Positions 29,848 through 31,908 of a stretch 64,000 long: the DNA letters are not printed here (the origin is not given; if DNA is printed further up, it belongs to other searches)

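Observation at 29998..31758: Catalytically dead class II ribonucleotide reductase paralog retaining the ATP-cone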

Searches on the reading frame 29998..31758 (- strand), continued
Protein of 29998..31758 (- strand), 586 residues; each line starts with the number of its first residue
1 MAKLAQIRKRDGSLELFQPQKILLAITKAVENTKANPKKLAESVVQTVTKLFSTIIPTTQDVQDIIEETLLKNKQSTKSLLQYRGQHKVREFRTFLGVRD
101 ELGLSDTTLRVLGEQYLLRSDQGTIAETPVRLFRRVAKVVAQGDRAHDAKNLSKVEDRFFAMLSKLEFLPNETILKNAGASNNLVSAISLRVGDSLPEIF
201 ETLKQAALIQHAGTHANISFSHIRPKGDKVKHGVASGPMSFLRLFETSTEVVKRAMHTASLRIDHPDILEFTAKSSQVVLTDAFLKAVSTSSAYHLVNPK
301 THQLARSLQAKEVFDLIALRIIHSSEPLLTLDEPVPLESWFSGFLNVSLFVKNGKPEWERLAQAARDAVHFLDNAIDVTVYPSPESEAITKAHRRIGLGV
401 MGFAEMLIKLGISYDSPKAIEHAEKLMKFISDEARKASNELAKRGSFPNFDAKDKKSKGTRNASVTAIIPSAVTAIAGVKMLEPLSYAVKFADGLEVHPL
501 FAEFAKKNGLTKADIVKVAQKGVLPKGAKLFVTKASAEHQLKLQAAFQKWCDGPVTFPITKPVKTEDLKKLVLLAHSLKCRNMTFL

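Call 36: predict_structure(alignment_id=A2)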
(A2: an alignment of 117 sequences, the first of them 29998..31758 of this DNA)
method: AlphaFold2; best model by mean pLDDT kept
length: 586 residues; sequences in the alignment: 117
mean_pLDDT: 78.6   pTM: 0.78
mean pLDDT of the five models: 78.6, 78.5, 76.3, 75.7, 75.2
residues with pLDDT >= 90: 118; 70-90: 345; 50-70: 86; < 50: 37
segments of 3 or more residues with pLDDT < 50: 450-460, 463-465, 467-486
pLDDT, mean of each block of 10 residues (from residue 1): 74 84 84 81 87 81 82 68 55 77 77 83 86 93 83 93 91 77 65 86 83 77 89 85 80 69 92 82 92 92 92 89 73 63 87 94 95 87 78 79 86 89 93 88 64 45 46 31 44 68 81 76 69 75 86 67 81 90 77
secondary structure, 60 per line:
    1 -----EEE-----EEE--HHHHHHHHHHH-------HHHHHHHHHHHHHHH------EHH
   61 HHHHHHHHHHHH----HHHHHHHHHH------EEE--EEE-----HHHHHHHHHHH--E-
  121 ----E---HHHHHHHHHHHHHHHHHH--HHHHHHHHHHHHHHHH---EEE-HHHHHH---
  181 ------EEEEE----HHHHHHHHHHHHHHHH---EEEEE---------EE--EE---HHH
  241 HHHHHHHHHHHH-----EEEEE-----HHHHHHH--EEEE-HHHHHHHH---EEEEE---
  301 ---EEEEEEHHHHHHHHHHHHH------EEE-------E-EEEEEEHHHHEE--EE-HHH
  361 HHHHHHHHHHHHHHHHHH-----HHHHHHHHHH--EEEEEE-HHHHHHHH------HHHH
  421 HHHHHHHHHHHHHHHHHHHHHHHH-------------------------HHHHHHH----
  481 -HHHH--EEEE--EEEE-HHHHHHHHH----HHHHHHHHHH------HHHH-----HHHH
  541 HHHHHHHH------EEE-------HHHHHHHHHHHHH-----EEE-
elements in order: E6-8 E14-16 H19-29 H37-51 H59-72 H77-86 E93-95 E98-100 H106-116 H129-146 H149-164 E168-170 H172-177 E187-191 H196-211 E215-219 H238-252 E258-262 H268-274 E277-280 H282-289 E293-297 E304-309 H310-322 E329-331 E341-346 H347-350 H358-378 H384-393 E396-401 H403-410 H417-444 H470-476 H482-485 E488-491 E494-497 H499-507 H512-521 H528-531 H537-548 E555-557 H565-577 E583-585

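Call 38: search_protein_representatives(protein=window:29998-31758:-)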
Query: 586 residues. Proteins with E-value up to 0.001 (for the whole library): 10459; up to 1e-10: 5382; up to 1e-30: 1425. The best 150 are listed.
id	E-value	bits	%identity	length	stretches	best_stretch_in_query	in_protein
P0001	0.0e+00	1274.4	100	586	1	1-586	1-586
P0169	8.0e-118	411.1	37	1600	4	355-584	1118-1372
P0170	2.5e-110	386.4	43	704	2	3-331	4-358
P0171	2.9e-106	373.0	44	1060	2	5-332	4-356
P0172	3.2e-106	372.8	35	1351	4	335-584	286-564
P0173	1.6e-105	370.5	43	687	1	1-584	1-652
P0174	9.4e-105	368.0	48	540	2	3-327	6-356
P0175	1.7e-102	360.5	39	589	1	17-585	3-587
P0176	2.0e-102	360.3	38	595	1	1-583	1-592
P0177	1.7e-101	357.2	44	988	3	335-584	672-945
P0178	1.6e-100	354.0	43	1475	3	335-584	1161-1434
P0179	2.0e-100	353.7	44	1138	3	335-584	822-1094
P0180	1.0e-99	351.4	45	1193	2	216-584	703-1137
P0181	3.1e-99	349.8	43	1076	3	335-584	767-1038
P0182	5.2e-97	342.5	41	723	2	2-328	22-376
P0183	2.5e-96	340.2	42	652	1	1-583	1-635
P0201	1.5e-82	294.7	35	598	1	3-579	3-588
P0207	2.2e-81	290.9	37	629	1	6-584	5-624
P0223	1.5e-76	275.0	37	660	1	5-581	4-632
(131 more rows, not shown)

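Call 42: find_homologous_proteins(query=A6, max_evalue=1e-20)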
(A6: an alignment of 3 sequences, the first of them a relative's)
Query A6 (3 sequences) (595 aa, profile of the alignment): 410 proteins with E <= 1e-20 among 8000 candidates; the best 120 are listed.
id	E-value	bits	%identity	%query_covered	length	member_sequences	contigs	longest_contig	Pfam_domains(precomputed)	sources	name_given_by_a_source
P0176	0.0e+0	1115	100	100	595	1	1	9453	PF02867.21,PF00317.27,PF03477.22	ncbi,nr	ncbi:hypothetical protein HY486_01845 [Candidatus Woesearchaeota archaeon]|nr:hypothetical protein [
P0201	0.0e+0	1084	43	100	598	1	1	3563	PF02867.21,PF00317.27,PF03477.22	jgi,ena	-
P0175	0.0e+0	1077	45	97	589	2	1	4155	PF02867.21,PF00317.27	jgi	-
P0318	0.0e+0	1048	47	99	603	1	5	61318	PF02867.21,PF00317.27,PF03477.22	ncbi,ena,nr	ncbi:hypothetical protein CMO91_02880 [Candidatus Woesearchaeota archaeon]|nr:hypothetical protein [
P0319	2.2e-148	514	38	99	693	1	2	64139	PF02867.21,PF00317.27,PF03477.22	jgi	-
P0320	7.1e-145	502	36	99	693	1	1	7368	PF02867.21,PF00317.27,PF03477.22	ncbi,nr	ncbi:adenosylcobalamin-dependent ribonucleoside-diphosphate reductase [Candidatus Woesearchaeota arc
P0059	2.3e-144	500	38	100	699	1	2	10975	PF02867.21,PF00317.27,PF03477.22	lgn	-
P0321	6.4e-142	492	35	99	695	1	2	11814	PF02867.21,PF00317.27,PF03477.22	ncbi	ncbi:MAG: adenosylcobalamin-dependent ribonucleoside-diphosphate reductase [Candidatus Woesearchaeot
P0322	4.5e-141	489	35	99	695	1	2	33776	PF02867.21,PF00317.27,PF03477.22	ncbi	-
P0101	2.3e-140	487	35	99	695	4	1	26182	PF02867.21,PF00317.27,PF03477.22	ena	-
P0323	1.0e-139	485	35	99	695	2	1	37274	PF02867.21,PF00317.27,PF03477.22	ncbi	-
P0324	2.6e-139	484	35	100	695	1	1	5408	PF02867.21,PF00317.27,PF03477.22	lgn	-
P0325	3.5e-139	483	36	99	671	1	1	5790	PF02867.21,PF00317.27,PF03477.22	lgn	-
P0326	7.2e-139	482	37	99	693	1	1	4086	PF02867.21,PF00317.27,PF03477.22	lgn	-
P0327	1.7e-138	481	34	100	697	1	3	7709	PF02867.21,PF00317.27,PF03477.22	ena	-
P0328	1.4e-137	478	36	99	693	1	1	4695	PF02867.21,PF00317.27,PF03477.22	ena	-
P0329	5.5e-137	476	36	99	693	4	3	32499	PF02867.21,PF00317.27,PF03477.22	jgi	-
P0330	1.0e-136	475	35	99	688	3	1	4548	PF02867.21,PF00317.27,PF03477.22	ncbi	ncbi:MAG: adenosylcobalamin-dependent ribonucleoside-diphosphate reductase, partial [Candidatus Woes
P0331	4.5e-136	473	35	99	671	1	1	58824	PF02867.21,PF00317.27,PF03477.22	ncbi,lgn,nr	ncbi:adenosylcobalamin-dependent ribonucleoside-diphosphate reductase [Candidatus Woesearchaeota arc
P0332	5.0e-136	473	35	99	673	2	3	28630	PF02867.21,PF00317.27,PF03477.22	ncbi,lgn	-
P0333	1.5e-135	471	34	99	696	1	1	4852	PF02867.21,PF00317.27,PF03477.22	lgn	-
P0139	6.6e-135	469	36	98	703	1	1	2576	PF02867.21,PF00317.27,PF03477.22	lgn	-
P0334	8.7e-135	469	34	99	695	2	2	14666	PF02867.21,PF00317.27,PF03477.22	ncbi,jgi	jgi:ribonucleoside-diphosphate reductase alpha chain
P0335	8.7e-135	469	35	99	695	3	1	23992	PF02867.21,PF00317.27,PF03477.22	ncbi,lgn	-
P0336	5.9e-134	466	33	99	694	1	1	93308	PF02867.21,PF00317.27,PF03477.22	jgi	jgi:ribonucleoside-diphosphate reductase alpha chain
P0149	1.1e-133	465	36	98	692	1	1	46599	PF02867.21,PF00317.27,PF03477.22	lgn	-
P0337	5.1e-133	463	33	99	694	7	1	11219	PF02867.21,PF00317.27,PF03477.22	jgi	jgi:ribonucleoside-diphosphate reductase alpha chain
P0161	8.7e-133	462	33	99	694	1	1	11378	PF02867.21,PF00317.27,PF03477.22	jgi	-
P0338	4.4e-132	460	33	99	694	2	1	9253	PF02867.21,PF00317.27,PF03477.22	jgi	jgi:ribonucleoside-diphosphate reductase alpha chain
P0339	1.7e-131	458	34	100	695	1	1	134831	PF02867.21,PF00317.27,PF03477.22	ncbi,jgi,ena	-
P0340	2.3e-131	457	33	100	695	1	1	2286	PF02867.21,PF00317.27,PF03477.22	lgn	-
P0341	5.6e-131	456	35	98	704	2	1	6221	PF02867.21,PF00317.27,PF03477.22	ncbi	-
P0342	1.6e-130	455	36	98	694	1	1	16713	PF02867.21,PF00317.27,PF03477.22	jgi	jgi:ribonucleoside-diphosphate reductase alpha chain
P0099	8.6e-130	452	34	99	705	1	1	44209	PF02867.21,PF00317.27,PF03477.22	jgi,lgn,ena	-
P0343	9.7e-130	452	34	99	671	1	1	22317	PF02867.21,PF00317.27,PF03477.22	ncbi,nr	ncbi:adenosylcobalamin-dependent ribonucleoside-diphosphate reductase [Candidatus Woesearchaeota arc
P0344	1.4e-129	452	32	99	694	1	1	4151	PF02867.21,PF00317.27,PF03477.22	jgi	jgi:ribonucleoside-diphosphate reductase alpha chain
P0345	9.5e-129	449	34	99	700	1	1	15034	PF02867.21,PF00317.27,PF03477.22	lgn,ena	-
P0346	1.0e-128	449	34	98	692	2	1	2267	PF02867.21,PF00317.27,PF03477.22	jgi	jgi:ribonucleoside-diphosphate reductase alpha chain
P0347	2.2e-127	444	33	99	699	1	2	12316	PF02867.21,PF00317.27,PF03477.22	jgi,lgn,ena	-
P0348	2.8e-127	444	35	99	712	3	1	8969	PF02867.21,PF00317.27,PF03477.22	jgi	jgi:ribonucleoside-diphosphate reductase alpha chain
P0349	3.9e-127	443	36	94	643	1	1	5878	PF02867.21,PF00317.27,PF03477.22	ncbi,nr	ncbi:adenosylcobalamin-dependent ribonucleoside-diphosphate reductase, partial [Candidatus Woesearch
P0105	1.0e-126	442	34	99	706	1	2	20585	PF02867.21,PF00317.27,PF03477.22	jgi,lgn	-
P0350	1.2e-126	442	34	99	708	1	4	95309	PF02867.21,PF00317.27,PF03477.22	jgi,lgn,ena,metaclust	metaclust:\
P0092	2.3e-126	441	34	99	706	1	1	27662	PF02867.21,PF00317.27,PF03477.22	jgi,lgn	jgi:ribonucleoside-diphosphate reductase alpha chain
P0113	4.0e-126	440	34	99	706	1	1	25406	PF02867.21,PF00317.27,PF03477.22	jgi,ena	-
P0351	9.2e-126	439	35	99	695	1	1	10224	PF02867.21,PF00317.27,PF03477.22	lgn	-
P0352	9.9e-126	439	35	99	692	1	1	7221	PF02867.21,PF00317.27,PF03477.22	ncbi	-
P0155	1.2e-125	439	34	99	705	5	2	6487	PF02867.21,PF00317.27,PF03477.22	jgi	-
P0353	1.5e-125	438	34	98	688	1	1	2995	PF02867.21,PF00317.27,PF03477.22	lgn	-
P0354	2.5e-125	437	33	99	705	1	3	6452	PF02867.21,PF00317.27,PF03477.22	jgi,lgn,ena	-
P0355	4.3e-125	437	33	98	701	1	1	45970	PF02867.21,PF00317.27,PF03477.22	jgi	jgi:ribonucleoside-diphosphate reductase alpha chain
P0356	4.4e-125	437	33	98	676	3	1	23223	PF02867.21,PF00317.27,PF03477.22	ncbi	ncbi:MAG: vitamin B12-dependent ribonucleotide reductase [Candidatus Bathyarchaeia archaeon]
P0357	7.4e-125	436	34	98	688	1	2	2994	PF02867.21,PF00317.27,PF03477.22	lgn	-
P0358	1.3e-124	435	34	98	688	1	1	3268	PF02867.21,PF00317.27,PF03477.22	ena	-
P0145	2.6e-124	434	33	99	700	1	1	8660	PF02867.21,PF00317.27,PF03477.22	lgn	-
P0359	3.4e-124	434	35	98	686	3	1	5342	PF02867.21,PF00317.27,PF03477.22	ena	-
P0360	7.9e-124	432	34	98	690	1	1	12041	PF02867.21,PF00317.27,PF03477.22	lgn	-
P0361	1.2e-123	432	35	98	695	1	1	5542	PF02867.21,PF00317.27,PF03477.22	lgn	-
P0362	1.3e-123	432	34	98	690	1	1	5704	PF02867.21,PF00317.27,PF03477.22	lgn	-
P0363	2.0e-123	431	32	100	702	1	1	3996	PF02867.21,PF00317.27,PF03477.22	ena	-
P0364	3.0e-123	431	32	100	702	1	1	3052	PF02867.21,PF00317.27,PF03477.22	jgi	-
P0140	3.8e-123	430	33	99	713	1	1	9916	PF02867.21,PF00317.27,PF03477.22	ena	-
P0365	6.7e-123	429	34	98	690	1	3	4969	PF02867.21,PF00317.27,PF03477.22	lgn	-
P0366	7.0e-123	429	34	98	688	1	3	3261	PF02867.21,PF00317.27,PF03477.22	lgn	-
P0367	7.4e-123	429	34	99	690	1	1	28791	PF02867.21,PF00317.27,PF03477.22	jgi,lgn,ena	-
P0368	7.9e-123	429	34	98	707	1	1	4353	PF02867.21,PF00317.27,PF03477.22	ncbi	ncbi:MAG: vitamin B12-dependent ribonucleotide reductase [Nitrososphaerota archaeon]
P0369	2.2e-122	428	34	98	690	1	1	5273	PF02867.21,PF00317.27,PF03477.22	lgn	-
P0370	2.2e-122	428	33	98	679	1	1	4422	PF02867.21,PF00317.27,PF03477.22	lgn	-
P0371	3.0e-122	427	33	98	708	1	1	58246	PF02867.21,PF00317.27,PF03477.22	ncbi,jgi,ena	-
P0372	3.0e-122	427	32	99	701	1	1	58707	PF02867.21,PF00317.27,PF03477.22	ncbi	-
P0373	9.8e-122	426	33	94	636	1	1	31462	PF02867.21,PF00317.27,PF03477.22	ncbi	-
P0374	1.0e-121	426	32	99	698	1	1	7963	PF02867.21,PF00317.27,PF03477.22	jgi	-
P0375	1.3e-121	425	34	98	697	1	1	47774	PF02867.21,PF00317.27,PF03477.22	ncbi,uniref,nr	ncbi:adenosylcobalamin-dependent ribonucleoside-diphosphate reductase [Methanococcoides seepicolus]|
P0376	3.5e-121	424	33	99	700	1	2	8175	PF02867.21,PF00317.27,PF03477.22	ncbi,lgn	-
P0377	1.1e-120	422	31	99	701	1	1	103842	PF02867.21,PF00317.27,PF03477.22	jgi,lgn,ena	-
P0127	1.5e-120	422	33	98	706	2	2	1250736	PF02867.21,PF00317.27,PF03477.22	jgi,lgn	-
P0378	3.1e-120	421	33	99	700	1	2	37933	PF02867.21,PF00317.27,PF03477.22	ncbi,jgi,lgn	jgi:ribonucleoside-diphosphate reductase alpha chain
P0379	5.5e-120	420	33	99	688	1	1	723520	PF02867.21,PF00317.27,PF03477.22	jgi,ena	-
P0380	5.6e-120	420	32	98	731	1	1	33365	PF02867.21,PF00317.27,PF03477.22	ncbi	-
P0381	1.1e-119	419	34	94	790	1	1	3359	PF02867.21,PF00317.27,PF03477.22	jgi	jgi:ribonucleoside-diphosphate reductase alpha chain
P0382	1.3e-119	419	34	94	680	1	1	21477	PF02867.21,PF00317.27,PF03477.22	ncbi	-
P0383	1.3e-119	419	32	100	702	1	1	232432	PF02867.21,PF00317.27,PF03477.22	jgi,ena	-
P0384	3.6e-119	417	34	98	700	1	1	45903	PF02867.21,PF00317.27,PF03477.22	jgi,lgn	jgi:ribonucleoside-diphosphate reductase alpha chain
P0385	4.2e-119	417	33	98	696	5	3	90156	PF02867.21,PF00317.27,PF03477.22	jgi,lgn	jgi:ribonucleoside-diphosphate reductase alpha chain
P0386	8.8e-119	416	33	99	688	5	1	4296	PF02867.21,PF00317.27,PF03477.22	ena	-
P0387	1.5e-118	415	33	98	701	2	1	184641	PF02867.21,PF00317.27,PF03477.22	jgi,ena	-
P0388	1.8e-118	415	33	99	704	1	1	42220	PF02867.21,PF00317.27,PF03477.22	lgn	-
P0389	2.0e-118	415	32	99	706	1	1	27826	PF02867.21,PF00317.27,PF03477.22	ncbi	-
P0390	3.0e-118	414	34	94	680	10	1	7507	PF02867.21,PF00317.27,PF03477.22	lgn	-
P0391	3.1e-118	414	32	94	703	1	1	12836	PF02867.21,PF00317.27,PF03477.22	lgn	-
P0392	5.3e-118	413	32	94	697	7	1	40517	PF02867.21,PF00317.27,PF03477.22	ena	-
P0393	1.6e-117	412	33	98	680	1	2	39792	PF02867.21,PF00317.27,PF03477.22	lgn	-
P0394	2.1e-117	411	36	94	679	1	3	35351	PF02867.21,PF00317.27,PF03477.22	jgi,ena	-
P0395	2.2e-117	411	32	94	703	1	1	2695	PF02867.21,PF00317.27,PF03477.22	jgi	jgi:ribonucleoside-diphosphate reductase alpha chain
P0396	2.2e-117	411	32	94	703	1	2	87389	PF02867.21,PF00317.27,PF03477.22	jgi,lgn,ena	-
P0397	5.2e-117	410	33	98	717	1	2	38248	PF02867.21,PF00317.27,PF03477.22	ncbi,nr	ncbi:MAG: vitamin B12-dependent ribonucleotide reductase [Nitrososphaerota archaeon]|nr:vitamin B12-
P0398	1.5e-116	408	32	94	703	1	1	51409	PF02867.21,PF00317.27,PF03477.22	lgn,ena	-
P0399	2.4e-116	408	33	98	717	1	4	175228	PF02867.21,PF00317.27,PF03477.22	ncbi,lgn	ncbi:MAG: vitamin B12-dependent ribonucleotide reductase [Nitrososphaerales archaeon]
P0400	3.9e-116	407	33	99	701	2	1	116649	PF02867.21,PF00317.27,PF03477.22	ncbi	-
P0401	4.0e-116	407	34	98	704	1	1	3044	PF02867.21,PF00317.27,PF03477.22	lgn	-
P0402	8.0e-116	406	32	99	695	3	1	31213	PF02867.21,PF00317.27,PF03477.22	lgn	-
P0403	1.1e-115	406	32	99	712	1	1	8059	PF02867.21,PF00317.27,PF03477.22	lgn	-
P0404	6.1e-115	403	32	99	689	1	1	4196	PF02867.21,PF00317.27,PF03477.22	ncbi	-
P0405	1.1e-114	402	32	98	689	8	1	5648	PF02867.21,PF00317.27,PF03477.22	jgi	-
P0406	1.8e-114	402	31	98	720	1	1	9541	PF02867.21,PF00317.27,PF03477.22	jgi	-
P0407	2.2e-114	401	34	99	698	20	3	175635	PF02867.21,PF00317.27,PF03477.22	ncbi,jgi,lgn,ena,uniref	uniref:Vitamin B12-dependent ribonucleotide reductase n=1 Tax=candidate division WOR-3 bacterium Tax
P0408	2.4e-114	401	32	95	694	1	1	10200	PF02867.21,PF00317.27,PF03477.22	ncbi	-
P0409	8.3e-114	399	33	98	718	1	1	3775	PF02867.21,PF00317.27,PF03477.22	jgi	-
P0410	1.2e-113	399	33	98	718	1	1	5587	PF02867.21,PF00317.27,PF03477.22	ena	-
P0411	1.7e-113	398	33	98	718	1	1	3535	PF02867.21,PF00317.27,PF03477.22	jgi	-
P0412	2.9e-113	398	31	98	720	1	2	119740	PF02867.21,PF00317.27,PF03477.22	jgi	-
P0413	2.9e-113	398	31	98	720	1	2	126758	PF02867.21,PF00317.27,PF03477.22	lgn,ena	-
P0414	3.0e-113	398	31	98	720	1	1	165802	PF02867.21,PF00317.27,PF03477.22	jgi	-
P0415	3.0e-113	398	31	98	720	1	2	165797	PF02867.21,PF00317.27,PF03477.22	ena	-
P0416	3.2e-113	397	31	98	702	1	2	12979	PF02867.21,PF00317.27,PF03477.22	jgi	-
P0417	3.3e-113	397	31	98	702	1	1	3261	PF02867.21,PF00317.27,PF03477.22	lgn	-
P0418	3.7e-113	397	32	98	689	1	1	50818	PF02867.21,PF00317.27,PF03477.22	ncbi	-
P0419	1.3e-112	395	33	99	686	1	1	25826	PF02867.21,PF00317.27,PF03477.22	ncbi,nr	ncbi:MAG: adenosylcobalamin-dependent ribonucleoside-diphosphate reductase [Candidatus Omnitrophica 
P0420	2.3e-112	395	32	98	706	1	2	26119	PF02867.21,PF00317.27,PF03477.22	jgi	jgi:ribonucleoside-diphosphate reductase alpha chain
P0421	2.9e-112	394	33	99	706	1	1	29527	PF02867.21,PF00317.27,PF03477.22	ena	-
